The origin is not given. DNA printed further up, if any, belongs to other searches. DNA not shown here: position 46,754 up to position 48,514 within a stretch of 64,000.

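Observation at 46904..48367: Orphan FokI-type cleavage domain fused to winged-helix-like modules, with no methyltransferase in reach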

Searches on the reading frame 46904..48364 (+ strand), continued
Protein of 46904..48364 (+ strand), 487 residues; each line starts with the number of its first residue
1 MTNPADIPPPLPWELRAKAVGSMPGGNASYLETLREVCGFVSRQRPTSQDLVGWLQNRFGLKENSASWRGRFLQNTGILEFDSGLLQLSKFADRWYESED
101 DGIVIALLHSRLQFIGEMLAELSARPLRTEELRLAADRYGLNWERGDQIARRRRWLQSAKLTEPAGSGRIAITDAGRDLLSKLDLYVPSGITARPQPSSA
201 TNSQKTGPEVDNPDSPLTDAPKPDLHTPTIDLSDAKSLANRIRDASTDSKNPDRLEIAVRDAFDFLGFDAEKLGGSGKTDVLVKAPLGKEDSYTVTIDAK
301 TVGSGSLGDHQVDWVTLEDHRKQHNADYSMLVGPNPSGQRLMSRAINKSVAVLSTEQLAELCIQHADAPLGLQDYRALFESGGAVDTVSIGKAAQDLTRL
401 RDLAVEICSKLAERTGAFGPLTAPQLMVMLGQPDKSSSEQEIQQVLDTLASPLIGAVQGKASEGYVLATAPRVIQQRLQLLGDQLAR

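Call 43: search_protein_families(library=pfam, proteins=[L038:5325-6455:+, L038:4766-5251:+, L038:3318-4715:-, L038:9386-10081:+, L085:15826-17781:-, L080:6490-7401:+, L023:7397-7924:-, L073:5357-6901:-, L053:11108-12424:+, L032:9888-12155:-], max_evalue=0.001)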
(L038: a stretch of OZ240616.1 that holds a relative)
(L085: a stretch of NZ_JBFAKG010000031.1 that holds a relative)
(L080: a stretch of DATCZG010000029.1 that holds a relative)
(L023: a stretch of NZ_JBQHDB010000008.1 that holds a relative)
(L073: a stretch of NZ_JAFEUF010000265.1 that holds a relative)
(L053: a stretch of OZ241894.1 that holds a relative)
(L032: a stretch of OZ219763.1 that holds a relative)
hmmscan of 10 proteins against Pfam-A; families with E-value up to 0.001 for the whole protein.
L038:5325-6455:+ (376 aa): 1 family
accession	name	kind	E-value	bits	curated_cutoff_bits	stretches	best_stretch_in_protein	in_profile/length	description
PF09126.16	NaeI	-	2.2e-79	267.2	25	1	57-353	9-286/288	Restriction endonuclease NaeI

L038:4766-5251:+ (161 aa): 3 families
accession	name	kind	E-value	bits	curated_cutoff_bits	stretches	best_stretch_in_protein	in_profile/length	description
PF03852.21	Vsr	-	9.5e-18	64.3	27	1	19-81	10-69/74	DNA mismatch endonuclease Vsr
PF04480.18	DUF559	-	6.4e-06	26.4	20.6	1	103-141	67-108/109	Protein of unknown function (DUF559)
PF18741.7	MTES_1575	-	5.5e-05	23.6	38.2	0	102-140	54-95/96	REase_MTES_1575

L038:3318-4715:- (465 aa): 1 family
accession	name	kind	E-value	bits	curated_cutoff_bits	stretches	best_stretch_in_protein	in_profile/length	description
PF00145.23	DNA_methylase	-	5.9e-49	167.7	22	1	109-460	3-321/324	C-5 cytosine-specific DNA methylase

L038:9386-10081:+ (231 aa): 0 families

L085:15826-17781:- (651 aa): 4 families
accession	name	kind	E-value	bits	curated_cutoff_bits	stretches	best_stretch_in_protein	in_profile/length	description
PF13561.12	adh_short_C2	-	3.1e-47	161.6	27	1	416-649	1-236/236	Enoyl-(Acyl carrier protein) reductase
PF00106.31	adh_short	-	5.8e-37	127.5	26.6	1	411-602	2-188/195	short chain dehydrogenase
PF08659.16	KR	-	2.9e-07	31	22.6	1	410-508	1-110/180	KR domain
PF01370.27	Epimerase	-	6.6e-07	29.4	20.9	1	412-594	1-176/240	NAD dependent epimerase/dehydratase family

L080:6490-7401:+ (303 aa): 2 families
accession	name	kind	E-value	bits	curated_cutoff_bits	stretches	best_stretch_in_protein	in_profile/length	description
PF00378.25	ECH_1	-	1.4e-33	116.7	27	1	72-302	5-250/251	Enoyl-CoA hydratase/isomerase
PF16113.10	ECH_2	-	2.7e-13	50.6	27.2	1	74-203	2-147/335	Enoyl-CoA hydratase/isomerase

L023:7397-7924:- (175 aa): 0 families

L073:5357-6901:- (514 aa): 3 families
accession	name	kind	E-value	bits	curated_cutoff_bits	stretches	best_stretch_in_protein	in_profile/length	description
PF00589.27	Phage_integrase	-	9.2e-29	100.8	27.1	1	319-493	12-170/172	Phage integrase family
PF14659.12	Phage_int_SAM_3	-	8.3e-07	29.6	22.6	1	204-255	2-52/58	Phage integrase, N-terminal SAM-like domain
PF22022.2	Phage_int_M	-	3.6e-06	27.6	27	1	211-294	8-90/96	Phage integrase central domain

L053:11108-12424:+ (438 aa): 2 families
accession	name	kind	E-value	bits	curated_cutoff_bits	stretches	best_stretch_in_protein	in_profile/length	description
PF13635.12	DUF4143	-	6.3e-34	117.5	28.1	1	217-381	2-159/160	Domain of unknown function (DUF4143)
PF13173.12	AAA_14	-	1.5e-11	44.8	27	1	39-150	3-127/129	AAA domain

L032:9888-12155:- (755 aa): 3 families
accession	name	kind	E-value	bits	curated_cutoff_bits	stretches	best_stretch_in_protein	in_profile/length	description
PF00501.34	AMP-binding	-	7.4e-94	315.1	29.9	1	191-576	2-378/384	AMP-binding enzyme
PF13193.12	AMP-binding_C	-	3.9e-28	98.6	24.5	1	637-715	1-76/76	AMP-binding enzyme C-terminal domain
PF16177.11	ACAS_N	-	2.6e-18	66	27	1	137-189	4-55/55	Acetyl-coenzyme A synthetase N-terminus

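Call 48: search_protein_families(library=pfam, alignment_id=A2, max_evalue=0.001)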
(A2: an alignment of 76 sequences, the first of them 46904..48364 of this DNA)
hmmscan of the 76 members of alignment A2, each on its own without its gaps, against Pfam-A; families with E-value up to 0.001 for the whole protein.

A. member 1, window:46904-48364:+ (487 aa): 0 families

B. families by the number of members that match (of 76 scanned): 10 families
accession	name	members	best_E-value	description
PF04471.18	Mrr_cat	37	2.2e-07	Restriction endonuclease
PF14947.12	HTH_45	16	4.3e-11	Winged helix-turn-helix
PF01878.24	EVE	11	3.6e-12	EVE domain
PF14338.12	Mrr_N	10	1.2e-06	Mrr N-terminal domain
PF25213.1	HVO_A0261_N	2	4.4e-07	HVO_A0261 N-terminal domain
PF05402.18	PqqD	2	0.00049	Coenzyme PQQ synthesis protein D (PqqD)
PF09518.16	RE_HindIII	1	0.00025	HindIII restriction endonuclease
PF05887.16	Trypan_PARP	1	0.00032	Procyclic acidic repetitive protein (PARP)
PF21715.3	CggR_N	1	0.00041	CggR N-terminal DNA binding domain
PF14394.12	DUF4423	1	0.00074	Domain of unknown function (DUF4423)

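Call 49: search_protein_families(library=pfam, proteins=[L063:7980-10004:+, L055:7974-10001:+, L070:572-2584:+, L081:7971-10022:+, L085:7272-10082:+, L049:7536-9926:+, L040:7956-10010:+, L059:7998-10013:+, L083:3172-5286:+, L052:7539-9401:+], max_evalue=0.01)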
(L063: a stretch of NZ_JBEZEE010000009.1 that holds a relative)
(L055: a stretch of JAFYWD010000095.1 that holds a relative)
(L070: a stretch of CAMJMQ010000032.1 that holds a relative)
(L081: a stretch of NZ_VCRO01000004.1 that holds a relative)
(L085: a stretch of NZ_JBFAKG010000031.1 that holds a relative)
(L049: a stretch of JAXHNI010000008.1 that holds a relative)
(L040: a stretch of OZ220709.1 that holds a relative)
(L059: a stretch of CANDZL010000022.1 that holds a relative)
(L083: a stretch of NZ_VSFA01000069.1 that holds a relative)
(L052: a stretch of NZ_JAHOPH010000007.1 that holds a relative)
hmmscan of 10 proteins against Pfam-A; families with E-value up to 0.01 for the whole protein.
L063:7980-10004:+ (675 aa): 1 family
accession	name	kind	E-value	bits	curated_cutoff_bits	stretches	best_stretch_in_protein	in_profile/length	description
PF04471.18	Mrr_cat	-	4.5e-05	24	21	1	427-540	2-114/115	Restriction endonuclease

L055:7974-10001:+ (676 aa): 2 families
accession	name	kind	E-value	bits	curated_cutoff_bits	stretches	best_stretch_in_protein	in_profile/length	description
PF14947.12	HTH_45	-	7.7e-05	23.1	25.5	0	366-394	42-69/77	Winged helix-turn-helix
PF04471.18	Mrr_cat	-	0.0061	17.1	21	0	435-544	7-115/115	Restriction endonuclease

L070:572-2584:+ (671 aa): 3 families
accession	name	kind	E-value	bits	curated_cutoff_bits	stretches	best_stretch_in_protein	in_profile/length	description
PF14947.12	HTH_45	-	2.2e-06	28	25.5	0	358-395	34-70/77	Winged helix-turn-helix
PF14338.12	Mrr_N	-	0.0022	18.5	29.5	0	367-392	61-86/87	Mrr N-terminal domain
PF04471.18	Mrr_cat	-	0.0023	18.5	21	1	429-539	3-113/115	Restriction endonuclease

L081:7971-10022:+ (684 aa): 2 families
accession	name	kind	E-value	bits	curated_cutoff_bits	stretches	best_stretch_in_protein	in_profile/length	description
PF14947.12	HTH_45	-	4.2e-08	33.5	25.5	1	324-397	6-71/77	Winged helix-turn-helix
PF25213.1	HVO_A0261_N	-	0.0064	16.8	35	0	119-187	16-75/86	HVO_A0261 N-terminal domain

L085:7272-10082:+ (937 aa): 1 family
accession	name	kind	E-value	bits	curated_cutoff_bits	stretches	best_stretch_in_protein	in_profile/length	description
PF04471.18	Mrr_cat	-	1.5e-05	25.5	21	1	689-799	4-114/115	Restriction endonuclease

L049:7536-9926:+ (797 aa): 2 families
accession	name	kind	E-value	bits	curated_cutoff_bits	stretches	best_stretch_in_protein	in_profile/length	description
PF01878.24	EVE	-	2e-10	41.2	23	1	15-148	1-143/145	EVE domain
PF04471.18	Mrr_cat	-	0.0063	17.1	21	0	405-518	3-115/115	Restriction endonuclease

L040:7956-10010:+ (685 aa): 1 family
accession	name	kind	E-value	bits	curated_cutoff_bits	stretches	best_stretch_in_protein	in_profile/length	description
PF01726.22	LexA_DNA_bind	-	0.0061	16.8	23.7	0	239-289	12-61/65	LexA DNA binding domain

L059:7998-10013:+ (672 aa): 2 families
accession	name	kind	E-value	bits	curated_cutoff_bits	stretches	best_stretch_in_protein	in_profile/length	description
PF04471.18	Mrr_cat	-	7.5e-07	29.7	21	1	426-539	2-114/115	Restriction endonuclease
PF14947.12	HTH_45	-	3.6e-05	24.1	25.5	0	263-303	28-67/77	Winged helix-turn-helix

L083:3172-5286:+ (705 aa): 2 families
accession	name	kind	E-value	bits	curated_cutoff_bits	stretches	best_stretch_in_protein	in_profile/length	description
PF25213.1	HVO_A0261_N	-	4.4e-07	30.1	35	1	165-197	41-73/86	HVO_A0261 N-terminal domain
PF04471.18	Mrr_cat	-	0.0011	19.5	21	1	465-572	7-114/115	Restriction endonuclease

L052:7539-9401:+ (621 aa): 1 family
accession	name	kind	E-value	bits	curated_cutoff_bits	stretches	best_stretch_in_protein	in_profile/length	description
PF01878.24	EVE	-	1.3e-06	28.9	23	1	5-129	3-135/145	EVE domain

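Call 66: search_protein_representatives(alignment_id=A1)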
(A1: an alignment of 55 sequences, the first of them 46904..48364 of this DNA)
Query: 55 sequences, 484 profile positions. Proteins with E-value up to 0.001 (for the whole library): 1871; up to 1e-10: 1178; up to 1e-30: 532. The best 150 are listed.
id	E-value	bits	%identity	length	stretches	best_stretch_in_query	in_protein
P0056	3.4e-247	837.4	-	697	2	6-482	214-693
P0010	6.1e-200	681.5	-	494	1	1-479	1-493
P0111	5.6e-182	622.3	-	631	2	10-355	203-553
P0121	1.5e-175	601.1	-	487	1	3-483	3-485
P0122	1.6e-175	601.1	-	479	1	5-480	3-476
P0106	3.8e-173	593.2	-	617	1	5-482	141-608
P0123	4.0e-172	589.8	-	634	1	5-479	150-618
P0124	7.0e-172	589.0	-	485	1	7-480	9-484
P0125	3.9e-171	586.6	-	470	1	5-479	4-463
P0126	1.9e-170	584.3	-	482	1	3-480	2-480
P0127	4.4e-170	583.1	-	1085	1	4-479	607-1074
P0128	2.0e-169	580.9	-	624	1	5-480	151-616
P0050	4.6e-168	576.4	-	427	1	64-479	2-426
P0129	1.0e-167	575.3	-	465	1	23-481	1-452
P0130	3.5e-166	570.2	-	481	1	7-482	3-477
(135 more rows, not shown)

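Call 70: fold_search(model_id=the predicted structure, library=viral)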
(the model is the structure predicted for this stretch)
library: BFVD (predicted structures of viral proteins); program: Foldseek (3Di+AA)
matches with E <= 10: 481; with E <= 0.001: 7
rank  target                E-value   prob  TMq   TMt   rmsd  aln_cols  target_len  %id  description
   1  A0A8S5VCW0            1.2e-05  1.00  0.22  0.55  16.0       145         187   19  FOKI RESTRICTION ENDONUCLEASE/DNA COMPLEX (ENDONUCLEASE-DNA), TYPE IIS, RESTRICTION.8A [Siphoviridae sp. ctDXu9]
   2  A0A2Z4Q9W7            1.4e-05  1.00  0.23  0.43   9.4       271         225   12  (no name in the UniProt tables at hand)
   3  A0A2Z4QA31            2.2e-04  1.00  0.22  0.44  11.8       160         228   17  (no name in the UniProt tables at hand)
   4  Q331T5                3.0e-04  1.00  0.20  0.43   4.9       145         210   16  (no name in the UniProt tables at hand)
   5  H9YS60                5.7e-04  1.00  0.16  0.31  11.6       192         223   18  (no name in the UniProt tables at hand)
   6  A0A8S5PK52            7.5e-04  1.00  0.21  0.41  13.0       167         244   15  Restriction endonuclease [Siphoviridae sp. ctXBp18]
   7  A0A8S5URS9            9.4e-04  1.00  0.22  0.32  18.1       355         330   11  Restriction endonuclease [Siphoviridae sp. cthae16]
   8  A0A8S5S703            1.2e-03  1.00  0.22  0.26  11.4       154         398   12  Restriction endonuclease [Siphoviridae sp. ctVDy27]
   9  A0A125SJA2            1.6e-03  0.97  0.20  0.28  23.8       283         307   11  (no name in the UniProt tables at hand)
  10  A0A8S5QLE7            2.6e-03  1.00  0.20  0.35   7.6       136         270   19  Restriction endonuclease [Siphoviridae sp. ctVCm11]
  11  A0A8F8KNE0            4.8e-03  0.99  0.16  0.30  10.8       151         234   10  DNA-directed RNA polymerase subunit 5 [Clandestinovirus]
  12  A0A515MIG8            7.5e-03  0.99  0.12  0.29  10.4       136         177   17  HTH marR-type domain-containing protein [Gordonia phage SheckWes]
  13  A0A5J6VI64            1.3e-02  0.98  0.18  0.38  15.0       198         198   13  Restriction endonuclease type IV Mrr domain-containing protein [Megaviridae environmental sample]
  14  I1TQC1                1.3e-02  0.20  0.13  0.10  26.0       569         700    9  (no name in the UniProt tables at hand)
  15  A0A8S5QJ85            1.4e-02  1.00  0.20  0.31  10.5       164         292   12  Restriction endonuclease [Siphoviridae sp. ctezl47]
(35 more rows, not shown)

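Call 84: search_dna_similar(query=window:46904-48364:+, collection=plasmids, mode=protein, max_rows=15)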
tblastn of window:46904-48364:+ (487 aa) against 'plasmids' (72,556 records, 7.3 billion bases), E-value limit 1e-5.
Records with a match: 15; places in all: 16; records where one place covers at least 80% of the query: 6.
Best place of each record, by identity: <60% 15.
By first word of the organism name: Staphylococcus 3; Halorubrum 2; Halorussus 2; Priestia 1; Gordonia 1; Bacillus 1; Haloferax 1; Halobacterium 1; Natrinema 1; Natrialbaceae 1; and 1 more.
By predicted mobility (MOB-suite, as given by PLSDB): non-mobilizable 14; mobilizable 1.
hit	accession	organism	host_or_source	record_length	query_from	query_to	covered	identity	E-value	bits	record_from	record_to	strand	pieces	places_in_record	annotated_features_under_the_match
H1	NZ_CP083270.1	Priestia aryabhattai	cell culture,mangrove sediment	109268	8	469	95%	28.9%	3e-51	253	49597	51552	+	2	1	restriction endonuclease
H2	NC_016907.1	Gordonia polyisoprenivorans VH2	-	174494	6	485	99%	27.3%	3e-31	135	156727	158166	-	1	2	hypothetical protein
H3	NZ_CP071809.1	Bacillus mycoides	cell culture,soil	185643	5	465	95%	25.7%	1e-40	222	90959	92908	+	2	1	hypothetical protein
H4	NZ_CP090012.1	Staphylococcus hominis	Homo sapiens,skin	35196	16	465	92%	26.3%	8e-39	158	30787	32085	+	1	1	restriction endonuclease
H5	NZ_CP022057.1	Staphylococcus saprophyticus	Homo sapiens,urine clean catch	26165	13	465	93%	25.7%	9e-38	155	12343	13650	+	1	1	restriction endonuclease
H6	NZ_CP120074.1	Staphylococcus saprophyticus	Canis lupus familiaris,cell ...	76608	13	465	93%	25.7%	1e-37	155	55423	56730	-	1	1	restriction endonuclease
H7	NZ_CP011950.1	Haloferax gibbonsii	whole genome,saline saltern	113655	140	470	68%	24.3%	5e-9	67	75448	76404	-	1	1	restriction endonuclease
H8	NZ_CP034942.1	Halorubrum ezzemoulense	Cell Culture,Hypersaline Lake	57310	178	469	60%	25.4%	1e-7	62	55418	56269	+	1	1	restriction endonuclease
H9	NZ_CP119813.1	Halorussus caseinilyticus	cell culture,coastal saline-alkali land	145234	178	469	60%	24.8%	9e-7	59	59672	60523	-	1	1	restriction endonuclease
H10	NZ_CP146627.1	Halobacterium salinarum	-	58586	238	469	48%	26.2%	1e-8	66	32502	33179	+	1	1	restriction endonuclease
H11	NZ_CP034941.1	Halorubrum ezzemoulense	Cell Culture,Hypersaline Lake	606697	178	384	43%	27.1%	8e-6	56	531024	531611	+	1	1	restriction endonuclease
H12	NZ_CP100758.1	Natrinema gelatinilyticum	marine sediment,sediment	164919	10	182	36%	29.7%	5e-7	60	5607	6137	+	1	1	HNH endonuclease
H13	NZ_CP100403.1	Halorussus aquaticus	cell culture,saline soil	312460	16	176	33%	28.1%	2e-7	62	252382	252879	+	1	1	HNH endonuclease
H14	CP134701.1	Natrialbaceae archaeon CCL63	cell culture,lake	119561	174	353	37%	25.0%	4e-6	57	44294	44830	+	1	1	record has no annotation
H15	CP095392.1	Natribaculum breve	cell culture,saline soil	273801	16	179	34%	26.5%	9e-7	59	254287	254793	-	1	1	record has no annotation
